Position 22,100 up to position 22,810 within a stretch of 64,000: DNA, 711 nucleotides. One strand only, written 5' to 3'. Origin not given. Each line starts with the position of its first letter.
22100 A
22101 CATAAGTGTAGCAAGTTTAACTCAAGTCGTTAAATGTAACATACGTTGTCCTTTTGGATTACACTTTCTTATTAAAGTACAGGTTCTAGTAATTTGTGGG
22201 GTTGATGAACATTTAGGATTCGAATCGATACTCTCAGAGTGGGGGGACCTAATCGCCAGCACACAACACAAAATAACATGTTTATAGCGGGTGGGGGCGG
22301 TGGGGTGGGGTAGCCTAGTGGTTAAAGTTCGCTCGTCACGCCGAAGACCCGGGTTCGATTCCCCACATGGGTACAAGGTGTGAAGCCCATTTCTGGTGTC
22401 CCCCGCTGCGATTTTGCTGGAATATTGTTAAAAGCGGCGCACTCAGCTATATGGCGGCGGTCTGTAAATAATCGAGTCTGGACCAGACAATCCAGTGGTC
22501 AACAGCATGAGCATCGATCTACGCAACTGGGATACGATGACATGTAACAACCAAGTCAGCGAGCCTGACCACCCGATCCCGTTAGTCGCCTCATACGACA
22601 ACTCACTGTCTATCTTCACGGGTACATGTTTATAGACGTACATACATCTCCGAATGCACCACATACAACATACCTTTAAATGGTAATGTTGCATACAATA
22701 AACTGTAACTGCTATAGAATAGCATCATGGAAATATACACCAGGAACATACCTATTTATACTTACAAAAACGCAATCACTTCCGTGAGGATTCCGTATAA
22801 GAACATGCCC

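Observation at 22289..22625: Recurrent A+B composite: an A copy (sense) fused tail-first to an inverted B body, seen twice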

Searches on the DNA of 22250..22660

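Call 33: search_rna_families(source=window, start=22250, end=22660, threshold=evalue, max_evalue=1, show_alignments=1)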
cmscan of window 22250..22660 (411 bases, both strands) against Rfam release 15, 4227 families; matches with E-value up to 1: 0.
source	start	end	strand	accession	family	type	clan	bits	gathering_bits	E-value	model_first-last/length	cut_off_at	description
